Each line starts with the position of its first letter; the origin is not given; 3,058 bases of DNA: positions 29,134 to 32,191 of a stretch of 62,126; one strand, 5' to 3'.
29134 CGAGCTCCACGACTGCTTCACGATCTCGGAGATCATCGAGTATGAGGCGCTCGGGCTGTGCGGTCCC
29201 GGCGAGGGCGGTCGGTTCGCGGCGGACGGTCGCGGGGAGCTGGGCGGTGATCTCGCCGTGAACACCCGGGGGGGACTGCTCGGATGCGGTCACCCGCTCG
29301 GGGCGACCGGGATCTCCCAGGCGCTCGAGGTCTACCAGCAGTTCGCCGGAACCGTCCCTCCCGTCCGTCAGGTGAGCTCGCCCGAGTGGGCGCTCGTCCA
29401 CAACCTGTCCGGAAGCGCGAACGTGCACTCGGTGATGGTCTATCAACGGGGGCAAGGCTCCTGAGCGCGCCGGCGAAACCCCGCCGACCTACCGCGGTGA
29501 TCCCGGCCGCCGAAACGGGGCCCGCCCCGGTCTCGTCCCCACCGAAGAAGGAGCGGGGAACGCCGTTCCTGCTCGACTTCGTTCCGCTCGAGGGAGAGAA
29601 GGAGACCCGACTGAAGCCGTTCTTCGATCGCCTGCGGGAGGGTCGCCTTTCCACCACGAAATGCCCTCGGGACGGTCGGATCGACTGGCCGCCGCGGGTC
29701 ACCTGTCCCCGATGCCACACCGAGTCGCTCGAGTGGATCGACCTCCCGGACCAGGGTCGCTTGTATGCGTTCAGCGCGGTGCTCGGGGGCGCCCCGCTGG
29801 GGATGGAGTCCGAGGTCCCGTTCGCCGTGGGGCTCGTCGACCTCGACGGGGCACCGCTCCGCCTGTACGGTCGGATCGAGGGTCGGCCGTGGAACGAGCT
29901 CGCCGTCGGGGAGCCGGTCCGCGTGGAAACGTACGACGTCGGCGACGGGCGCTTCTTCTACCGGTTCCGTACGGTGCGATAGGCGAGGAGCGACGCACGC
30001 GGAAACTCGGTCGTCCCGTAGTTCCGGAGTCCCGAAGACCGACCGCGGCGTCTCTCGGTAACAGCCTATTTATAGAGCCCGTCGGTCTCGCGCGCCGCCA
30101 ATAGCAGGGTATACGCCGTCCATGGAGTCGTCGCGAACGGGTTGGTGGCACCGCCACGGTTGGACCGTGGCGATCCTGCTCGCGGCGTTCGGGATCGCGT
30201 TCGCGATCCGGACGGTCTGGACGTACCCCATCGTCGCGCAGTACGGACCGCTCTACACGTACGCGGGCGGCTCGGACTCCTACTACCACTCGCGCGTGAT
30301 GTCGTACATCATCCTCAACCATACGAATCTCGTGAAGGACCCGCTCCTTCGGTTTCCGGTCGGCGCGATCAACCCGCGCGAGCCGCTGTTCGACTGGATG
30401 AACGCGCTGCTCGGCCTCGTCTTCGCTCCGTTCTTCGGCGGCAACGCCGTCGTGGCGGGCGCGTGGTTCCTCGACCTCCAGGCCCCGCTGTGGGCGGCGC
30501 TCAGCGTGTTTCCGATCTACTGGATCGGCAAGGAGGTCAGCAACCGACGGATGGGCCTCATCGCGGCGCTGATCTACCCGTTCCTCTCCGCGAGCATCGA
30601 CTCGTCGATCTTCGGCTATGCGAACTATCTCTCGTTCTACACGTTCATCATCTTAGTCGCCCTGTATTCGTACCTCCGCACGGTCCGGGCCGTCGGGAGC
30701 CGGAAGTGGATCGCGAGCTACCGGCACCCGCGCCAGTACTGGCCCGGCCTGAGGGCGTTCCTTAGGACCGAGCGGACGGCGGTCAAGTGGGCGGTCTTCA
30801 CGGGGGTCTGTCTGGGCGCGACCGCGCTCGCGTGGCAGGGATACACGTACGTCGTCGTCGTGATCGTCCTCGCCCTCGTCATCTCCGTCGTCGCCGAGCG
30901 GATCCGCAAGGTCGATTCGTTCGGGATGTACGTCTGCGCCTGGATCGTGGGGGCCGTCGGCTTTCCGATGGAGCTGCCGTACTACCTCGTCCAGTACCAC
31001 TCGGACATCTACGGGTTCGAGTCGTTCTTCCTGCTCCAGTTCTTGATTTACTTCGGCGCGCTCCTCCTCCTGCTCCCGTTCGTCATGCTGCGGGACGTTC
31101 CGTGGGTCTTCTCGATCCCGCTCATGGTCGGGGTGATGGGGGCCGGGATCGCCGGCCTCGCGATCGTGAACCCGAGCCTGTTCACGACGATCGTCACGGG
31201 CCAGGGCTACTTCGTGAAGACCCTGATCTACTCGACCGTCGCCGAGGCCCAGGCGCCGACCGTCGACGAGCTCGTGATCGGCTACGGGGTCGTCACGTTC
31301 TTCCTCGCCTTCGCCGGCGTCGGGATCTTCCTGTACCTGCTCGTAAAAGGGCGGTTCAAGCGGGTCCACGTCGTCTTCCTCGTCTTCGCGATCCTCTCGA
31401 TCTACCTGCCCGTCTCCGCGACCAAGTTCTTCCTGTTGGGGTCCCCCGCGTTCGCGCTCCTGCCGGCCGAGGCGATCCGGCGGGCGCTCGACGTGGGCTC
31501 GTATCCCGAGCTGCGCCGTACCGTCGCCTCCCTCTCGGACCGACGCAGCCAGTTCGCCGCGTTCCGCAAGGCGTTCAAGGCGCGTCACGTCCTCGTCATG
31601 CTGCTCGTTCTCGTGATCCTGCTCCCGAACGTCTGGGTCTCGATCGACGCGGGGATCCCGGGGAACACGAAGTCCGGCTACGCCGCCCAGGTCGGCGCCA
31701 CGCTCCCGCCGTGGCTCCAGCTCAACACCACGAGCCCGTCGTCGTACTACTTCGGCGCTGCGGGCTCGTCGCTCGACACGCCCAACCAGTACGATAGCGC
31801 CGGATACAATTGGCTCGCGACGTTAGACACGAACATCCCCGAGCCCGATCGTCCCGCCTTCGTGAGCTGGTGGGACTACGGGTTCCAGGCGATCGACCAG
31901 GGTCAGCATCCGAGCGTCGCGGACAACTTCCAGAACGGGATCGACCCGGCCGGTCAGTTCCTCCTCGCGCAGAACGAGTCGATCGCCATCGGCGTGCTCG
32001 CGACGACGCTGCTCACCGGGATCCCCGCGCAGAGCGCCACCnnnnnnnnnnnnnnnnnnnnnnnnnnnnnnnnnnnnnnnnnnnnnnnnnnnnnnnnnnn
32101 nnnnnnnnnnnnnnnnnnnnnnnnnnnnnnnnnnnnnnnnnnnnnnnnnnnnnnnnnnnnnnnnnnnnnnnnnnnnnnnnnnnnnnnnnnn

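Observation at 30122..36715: Giant 2197-aa AglB: oligosaccharyltransferase fused to a ~1300-aa surface-array-like domain with its own C-terminal anchor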

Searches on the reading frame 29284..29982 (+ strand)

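Call 9: search_protein_families(library=pfam, proteins=[window:29284-29982:+], max_evalue=0.01)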
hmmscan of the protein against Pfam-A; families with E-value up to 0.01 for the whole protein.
window:29284-29982:+ (232 aa): 2 families
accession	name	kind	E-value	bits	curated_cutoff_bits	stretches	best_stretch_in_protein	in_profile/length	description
PF01796.24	OB_ChsH2_C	-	6.1e-12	45.7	27.1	1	151-215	1-63/65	ChsH2, C-terminal OB-fold domain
PF12172.15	zf-ChsH2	-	1.5e-06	28.3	23.2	1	114-150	1-37/37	ChsH2, rubredoxin-like zinc ribbon domain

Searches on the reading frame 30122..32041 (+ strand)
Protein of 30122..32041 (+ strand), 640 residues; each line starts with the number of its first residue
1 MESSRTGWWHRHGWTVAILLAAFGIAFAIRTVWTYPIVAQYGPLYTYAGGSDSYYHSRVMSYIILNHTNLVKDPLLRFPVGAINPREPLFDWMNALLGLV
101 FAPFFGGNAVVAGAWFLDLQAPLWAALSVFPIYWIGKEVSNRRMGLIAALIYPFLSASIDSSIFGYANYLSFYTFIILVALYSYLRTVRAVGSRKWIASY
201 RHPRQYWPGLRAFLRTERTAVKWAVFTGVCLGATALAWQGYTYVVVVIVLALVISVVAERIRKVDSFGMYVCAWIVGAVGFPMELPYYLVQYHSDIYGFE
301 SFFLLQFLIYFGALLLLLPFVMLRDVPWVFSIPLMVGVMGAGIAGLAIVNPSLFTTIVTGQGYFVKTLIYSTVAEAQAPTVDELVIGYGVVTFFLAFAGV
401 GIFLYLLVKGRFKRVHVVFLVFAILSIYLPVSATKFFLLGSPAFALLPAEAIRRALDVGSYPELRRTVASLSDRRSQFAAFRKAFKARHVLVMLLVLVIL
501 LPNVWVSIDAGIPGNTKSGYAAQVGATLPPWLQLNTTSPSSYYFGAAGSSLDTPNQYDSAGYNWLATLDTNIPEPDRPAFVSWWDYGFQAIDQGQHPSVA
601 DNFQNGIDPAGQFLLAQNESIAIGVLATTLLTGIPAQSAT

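Call 42: search_protein_representatives(protein=window:30122-32041:+)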
Query: 640 residues. Proteins with E-value up to 0.001 (for the whole library): 566; up to 1e-10: 385; up to 1e-30: 242. The best 150 are listed.
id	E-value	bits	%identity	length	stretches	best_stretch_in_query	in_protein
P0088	0.0e+00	1061.6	75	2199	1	1-633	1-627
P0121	0.0e+00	1034.6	72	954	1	4-633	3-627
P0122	9.7e-271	916.5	64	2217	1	2-633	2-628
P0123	1.7e-245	833.0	60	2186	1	1-632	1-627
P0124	1.0e-244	830.5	58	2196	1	5-633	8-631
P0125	1.2e-240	817.0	57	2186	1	3-637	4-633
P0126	1.4e-217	740.8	64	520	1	1-524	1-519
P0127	5.1e-215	732.4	75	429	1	1-433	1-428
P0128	3.5e-165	567.7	81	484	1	314-633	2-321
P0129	1.1e-158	546.2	42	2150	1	6-633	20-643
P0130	2.8e-156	538.3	42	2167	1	7-631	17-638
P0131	8.5e-120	417.8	61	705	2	180-487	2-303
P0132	3.0e-116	406.1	38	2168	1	5-633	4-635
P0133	8.3e-116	404.6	36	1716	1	7-634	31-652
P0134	5.1e-115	402.0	39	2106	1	13-633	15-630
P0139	1.0e-112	394.4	36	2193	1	7-632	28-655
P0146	3.1e-108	379.6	36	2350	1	8-621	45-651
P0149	2.8e-107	376.4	32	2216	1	6-631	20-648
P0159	5.3e-105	368.9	34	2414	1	11-631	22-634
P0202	2.4e-89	317.2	31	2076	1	21-633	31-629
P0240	6.5e-77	276.1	29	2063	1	10-630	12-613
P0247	2.0e-73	264.5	32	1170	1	5-633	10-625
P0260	8.3e-69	249.3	33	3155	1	4-625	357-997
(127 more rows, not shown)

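Call 45: list_cluster_members(proteins=[P0129, P0134, P0240, P0132, P0139, P0146, P0149, P0159, P0260, P0247])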
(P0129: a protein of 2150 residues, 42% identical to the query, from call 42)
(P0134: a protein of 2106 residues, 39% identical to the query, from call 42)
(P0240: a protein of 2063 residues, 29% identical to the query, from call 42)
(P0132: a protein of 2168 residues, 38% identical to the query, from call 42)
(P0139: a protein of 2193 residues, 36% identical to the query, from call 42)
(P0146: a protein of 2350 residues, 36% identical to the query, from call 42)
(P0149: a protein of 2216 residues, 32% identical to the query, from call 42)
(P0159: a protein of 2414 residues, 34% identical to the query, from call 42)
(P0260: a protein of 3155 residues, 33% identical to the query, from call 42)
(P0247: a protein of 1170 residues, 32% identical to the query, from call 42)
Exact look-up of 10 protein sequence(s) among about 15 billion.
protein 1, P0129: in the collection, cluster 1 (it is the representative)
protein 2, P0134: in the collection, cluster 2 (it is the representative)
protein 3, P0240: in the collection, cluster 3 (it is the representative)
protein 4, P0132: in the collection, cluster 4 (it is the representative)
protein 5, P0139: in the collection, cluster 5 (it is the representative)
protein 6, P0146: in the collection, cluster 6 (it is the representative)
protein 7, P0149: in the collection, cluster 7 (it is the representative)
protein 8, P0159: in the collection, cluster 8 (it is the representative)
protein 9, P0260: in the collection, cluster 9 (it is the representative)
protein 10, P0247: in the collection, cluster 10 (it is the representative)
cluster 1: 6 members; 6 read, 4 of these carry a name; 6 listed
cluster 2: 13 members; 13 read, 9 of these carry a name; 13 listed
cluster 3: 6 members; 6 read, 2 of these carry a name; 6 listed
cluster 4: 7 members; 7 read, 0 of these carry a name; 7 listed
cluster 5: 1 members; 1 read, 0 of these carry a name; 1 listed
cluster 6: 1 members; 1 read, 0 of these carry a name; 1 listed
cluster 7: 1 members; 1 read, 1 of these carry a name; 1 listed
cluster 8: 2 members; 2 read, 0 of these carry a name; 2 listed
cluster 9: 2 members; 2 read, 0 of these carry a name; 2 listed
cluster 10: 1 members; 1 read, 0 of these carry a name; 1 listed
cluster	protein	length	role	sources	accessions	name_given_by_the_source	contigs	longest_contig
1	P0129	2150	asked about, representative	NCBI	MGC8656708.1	MAG: carboxypeptidase regulatory-like domain-containing protein [Thermoplasmata archaeon]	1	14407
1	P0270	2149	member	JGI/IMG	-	dolichyl-diphosphooligosaccharide--protein glycosyltransferase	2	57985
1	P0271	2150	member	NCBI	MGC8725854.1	MAG: carboxypeptidase regulatory-like domain-containing protein [Thermoplasmata archaeon]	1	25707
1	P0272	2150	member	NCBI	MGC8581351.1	MAG: carboxypeptidase regulatory-like domain-containing protein [Thermoplasmata archaeon]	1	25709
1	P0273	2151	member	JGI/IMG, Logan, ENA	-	-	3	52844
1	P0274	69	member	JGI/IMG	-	-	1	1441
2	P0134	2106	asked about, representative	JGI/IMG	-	-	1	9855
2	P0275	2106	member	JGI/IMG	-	dolichyl-diphosphooligosaccharide--protein glycosyltransferase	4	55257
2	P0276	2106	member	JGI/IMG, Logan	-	asparagine N-glycosylation enzyme membrane subunit Stt3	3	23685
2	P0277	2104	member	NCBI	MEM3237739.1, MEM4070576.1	MAG: glycosyltransferase family 39 protein [Thermoplasmata archaeon]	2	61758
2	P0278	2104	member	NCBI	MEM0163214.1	MAG: hypothetical protein QXV94_01645 [Thermoplasmata archaeon]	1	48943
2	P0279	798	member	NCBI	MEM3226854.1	MAG: STT3 domain-containing protein, partial [Thermoplasmata archaeon]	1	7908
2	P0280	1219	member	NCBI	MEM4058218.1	MAG: STT3 domain-containing protein, partial [Thermoplasmata archaeon]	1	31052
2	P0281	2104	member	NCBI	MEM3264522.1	MAG: hypothetical protein QXH07_01035 [Thermoplasmata archaeon]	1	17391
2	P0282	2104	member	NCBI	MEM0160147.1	MAG: hypothetical protein QXQ25_00285 [Thermoplasmata archaeon]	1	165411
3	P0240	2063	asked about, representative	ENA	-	-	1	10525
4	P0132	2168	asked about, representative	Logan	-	-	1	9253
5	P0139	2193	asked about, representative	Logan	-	-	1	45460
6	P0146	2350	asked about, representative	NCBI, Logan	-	-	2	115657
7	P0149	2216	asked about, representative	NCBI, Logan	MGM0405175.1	MAG: carboxypeptidase regulatory-like domain-containing protein [Thermoplasmatota ...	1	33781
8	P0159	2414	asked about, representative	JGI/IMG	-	-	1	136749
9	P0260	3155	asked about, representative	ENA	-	-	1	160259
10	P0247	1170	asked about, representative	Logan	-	-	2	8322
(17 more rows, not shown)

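Call 57: find_homologous_proteins(query=A4, max_evalue=1e-20)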
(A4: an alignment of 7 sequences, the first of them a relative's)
Query A4 (7 sequences) (1170 aa, profile of the alignment): 97 proteins with E <= 1e-20 among 8000 candidates.
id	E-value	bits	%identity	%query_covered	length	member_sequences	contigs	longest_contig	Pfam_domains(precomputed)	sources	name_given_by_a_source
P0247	0.0e+0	1581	100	100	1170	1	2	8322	PF13715.13,PF02516.21,PF13620.13,PF13231.13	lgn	-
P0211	0.0e+0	1550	41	97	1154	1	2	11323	PF02516.21,PF13620.13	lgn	-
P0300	0.0e+0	1364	34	97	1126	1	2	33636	PF13715.13,PF22627.1,PF02516.21,PF13620.13,PF17210.10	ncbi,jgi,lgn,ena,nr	ncbi:MAG TPA: SdrD B-like domain-containing protein [Candidatus Thermoplasmatota archaeon]|nr:SdrD B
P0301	0.0e+0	1326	34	98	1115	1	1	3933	PF13715.13,PF22627.1,PF13620.13,PF17210.10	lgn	-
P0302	0.0e+0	1319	33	94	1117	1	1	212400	PF13715.13,PF22627.1,PF13620.13,PF17210.10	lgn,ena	-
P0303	0.0e+0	1289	56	97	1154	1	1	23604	PF22627.1,PF02516.21,PF13620.13,PF22904.4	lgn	-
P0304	0.0e+0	1273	52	100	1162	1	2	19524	PF02516.21,PF13620.13,PF13231.13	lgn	-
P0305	0.0e+0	1266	54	99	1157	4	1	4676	PF02516.21,PF13620.13,PF13231.13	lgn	-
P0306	0.0e+0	1258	31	96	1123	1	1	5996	PF13715.13,PF22627.1,PF13620.13,PF17210.10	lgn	-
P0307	0.0e+0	1253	52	99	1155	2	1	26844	PF22627.1,PF02516.21,PF13620.13,PF13231.13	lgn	-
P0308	0.0e+0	1253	55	99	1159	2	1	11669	PF13715.13,PF02516.21,PF13620.13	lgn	-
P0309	0.0e+0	1251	53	99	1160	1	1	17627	PF13715.13,PF02516.21,PF13620.13,PF22904.4,PF13231.13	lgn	-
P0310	0.0e+0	1249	50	99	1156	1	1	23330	PF13715.13,PF22627.1,PF02516.21,PF13620.13,PF13231.13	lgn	-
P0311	0.0e+0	1248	55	99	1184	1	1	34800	PF13715.13,PF02516.21,PF13620.13,PF13231.13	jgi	jgi:dolichyl-phosphooligosaccharide-protein glycotransferase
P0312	0.0e+0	1248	51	99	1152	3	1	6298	PF13715.13,PF22627.1,PF02516.21,PF13620.13,PF22904.4,PF13231.13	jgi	jgi:dolichyl-phosphooligosaccharide-protein glycotransferase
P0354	1.4e-276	939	34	98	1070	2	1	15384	PF13715.13,PF22627.1,PF02516.21,PF13620.13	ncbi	-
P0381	3.5e-36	143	27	27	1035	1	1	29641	PF22627.1,PF02516.21,PF18079.7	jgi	-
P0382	1.1e-30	124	21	39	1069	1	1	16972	PF22627.1,PF02516.21,PF18079.7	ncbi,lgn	ncbi:MAG: oligosaccharyl transferase, archaeosortase A system-associated [Halorientalis sp.]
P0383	2.7e-25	107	24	53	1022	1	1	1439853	PF22627.1,PF02516.21,PF18079.7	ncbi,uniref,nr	ncbi:oligosaccharyl transferase, archaeosortase A system-associated [Haloarcula amylovorans]|uniref:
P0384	3.2e-22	96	23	52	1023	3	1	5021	PF22627.1,PF02516.21,PF18079.7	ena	-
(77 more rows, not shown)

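Call 62: find_homologous_proteins(query=P0240, max_evalue=1e-30)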
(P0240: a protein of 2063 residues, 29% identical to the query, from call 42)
Query P0240 (2063 aa): 150 proteins with E <= 1e-30 among 8000 candidates; the best 120 are listed.
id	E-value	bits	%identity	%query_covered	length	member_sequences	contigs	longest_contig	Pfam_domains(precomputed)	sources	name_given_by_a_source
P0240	0.0e+0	4504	100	100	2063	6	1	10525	PF13620.13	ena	-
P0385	0.0e+0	4002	89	100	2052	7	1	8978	PF13620.13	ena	-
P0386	0.0e+0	3871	86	100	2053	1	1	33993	PF13620.13,PF11992.14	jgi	jgi:asparagine N-glycosylation enzyme membrane subunit Stt3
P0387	0.0e+0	3785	85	100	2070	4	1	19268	PF13620.13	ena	-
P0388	0.0e+0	3304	73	100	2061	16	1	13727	PF13620.13,PF22904.4,PF17210.10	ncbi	-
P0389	0.0e+0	3279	73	100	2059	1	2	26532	PF13620.13,PF22904.4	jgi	jgi:dolichyl-diphosphooligosaccharide--protein glycosyltransferase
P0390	0.0e+0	3269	73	100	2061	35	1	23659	PF13620.13,PF28587.1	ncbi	-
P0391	0.0e+0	3234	73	100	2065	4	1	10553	PF13620.13,PF22904.4,PF17210.10,PF11992.14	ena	-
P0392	0.0e+0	3205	71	100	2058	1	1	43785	PF13620.13,PF22904.4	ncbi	-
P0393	0.0e+0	3197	72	100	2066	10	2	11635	PF02516.21,PF13620.13,PF22904.4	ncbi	-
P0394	0.0e+0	3082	69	100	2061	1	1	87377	PF13620.13,PF22904.4,PF17210.10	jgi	jgi:asparagine N-glycosylation enzyme membrane subunit Stt3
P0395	0.0e+0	2538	64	79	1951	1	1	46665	PF13620.13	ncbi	-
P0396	0.0e+0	2387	68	80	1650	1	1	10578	PF13620.13,PF22904.4,PF17210.10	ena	-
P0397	0.0e+0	2081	52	100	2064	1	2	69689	PF13620.13,PF13231.13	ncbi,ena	-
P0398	0.0e+0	2067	52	100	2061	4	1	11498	PF13620.13,PF13231.13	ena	-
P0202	0.0e+0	1234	38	99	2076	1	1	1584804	PF13231.13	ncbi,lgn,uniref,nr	ncbi:TVG1271204 [Thermoplasma volcanium GSS1]|uniref:dolichyl-phosphooligosaccharide-protein glycotr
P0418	0.0e+0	1227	38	100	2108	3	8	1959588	PF02516.21,PF11974.15,PF07210.19,PF13620.13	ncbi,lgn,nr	ncbi:Dolichyl-monophosphooligosaccharide--protein glycosyltransferase AglB [Thermoplasmatales archae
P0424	0.0e+0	1200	37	99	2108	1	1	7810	PF02516.21,PF13620.13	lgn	-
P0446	0.0e+0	1133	36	98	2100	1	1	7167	PF02516.21,PF13620.13,PF13231.13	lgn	-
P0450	0.0e+0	1127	34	100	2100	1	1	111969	PF02516.21,PF13620.13,PF13231.13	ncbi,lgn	-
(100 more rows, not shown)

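Call 69: find_encoding_contigs(protein=P0202, flank=6000, max_places=1)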
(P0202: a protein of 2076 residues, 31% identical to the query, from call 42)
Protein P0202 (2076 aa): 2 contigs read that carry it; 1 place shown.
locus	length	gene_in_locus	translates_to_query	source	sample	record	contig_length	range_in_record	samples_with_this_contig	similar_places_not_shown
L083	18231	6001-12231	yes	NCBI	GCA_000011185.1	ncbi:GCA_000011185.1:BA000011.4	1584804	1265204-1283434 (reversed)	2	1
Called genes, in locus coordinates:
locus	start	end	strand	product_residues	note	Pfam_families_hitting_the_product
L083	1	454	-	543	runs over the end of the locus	PF00133:tRNA-synt_1, PF01406:tRNA-synt_1e (faint), PF09334:tRNA-synt_1g, PF19303:Anticodon_3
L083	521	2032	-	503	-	PF01921:tRNA-synt_1f, PF19269:Anticodon_2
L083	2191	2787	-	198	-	PF00156:Pribosyltran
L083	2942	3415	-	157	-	PF04677:CwfJ_C_1 (weak), PF11969:DcpS_C, PF01230:HIT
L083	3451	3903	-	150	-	PF00583:Acetyltransf_1, PF13420:Acetyltransf_4, PF13673:Acetyltransf_10, PF13508:Acetyltransf_7, PF08445:FR47 (weak)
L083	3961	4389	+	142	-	PF01467:CTP_transf_like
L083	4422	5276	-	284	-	PF02649:GCHY-1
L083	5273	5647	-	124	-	PF01920:Prefoldin_2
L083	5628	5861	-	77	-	PF09341:Pcc1 (weak)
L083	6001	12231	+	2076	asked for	PF13231:PMT_2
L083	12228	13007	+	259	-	PF07705:CARDB (weak)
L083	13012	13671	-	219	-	-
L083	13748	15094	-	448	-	PF01368:DHH, PF02272:DHHA1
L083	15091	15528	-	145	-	PF08069:Ribosomal_S13_N, PF00312:Ribosomal_S15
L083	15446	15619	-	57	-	-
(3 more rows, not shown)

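Call 70: find_encoding_contigs(protein=P0418, flank=6000, max_places=1)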
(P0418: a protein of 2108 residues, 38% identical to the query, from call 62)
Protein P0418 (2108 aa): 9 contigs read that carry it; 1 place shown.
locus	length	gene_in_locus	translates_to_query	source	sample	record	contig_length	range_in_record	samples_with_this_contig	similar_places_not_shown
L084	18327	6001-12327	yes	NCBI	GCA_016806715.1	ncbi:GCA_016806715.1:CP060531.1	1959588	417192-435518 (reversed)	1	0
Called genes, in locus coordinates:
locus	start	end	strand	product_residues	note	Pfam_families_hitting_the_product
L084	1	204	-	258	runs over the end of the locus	PF01917:Flagellin_arch-type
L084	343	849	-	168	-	PF25087:GMPPB_C (weak), PF25084:LbH_EIF2B (weak), PF00132:Hexapep (weak), PF14602:Hexapep_2 (weak)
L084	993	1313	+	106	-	PF01402:RHH_1 (faint)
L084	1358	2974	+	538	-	PF03484:B5, PF17759:tRNA_synthFbeta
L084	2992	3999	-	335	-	-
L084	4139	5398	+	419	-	PF00324:AA_permease, PF13520:AA_permease_2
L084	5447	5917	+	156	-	PF09821:AAA_assoc_C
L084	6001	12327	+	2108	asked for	PF02516:STT3 (weak), PF11974:bMG3 (faint), PF13620:CarboxypepD_reg, PF07210:DUF1416 (weak), PF13620:CarboxypepD_reg (weak)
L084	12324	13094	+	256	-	-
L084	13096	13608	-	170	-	PF18306:LDcluster4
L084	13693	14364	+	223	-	PF03587:EMG1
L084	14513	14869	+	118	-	PF08069:Ribosomal_S13_N, PF00312:Ribosomal_S15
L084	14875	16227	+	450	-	PF01368:DHH, PF02272:DHHA1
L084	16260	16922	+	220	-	-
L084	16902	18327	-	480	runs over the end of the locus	PF22025:ThiI_fer, PF02926:THUMP, PF02568:ThiI, PF00581:Rhodanese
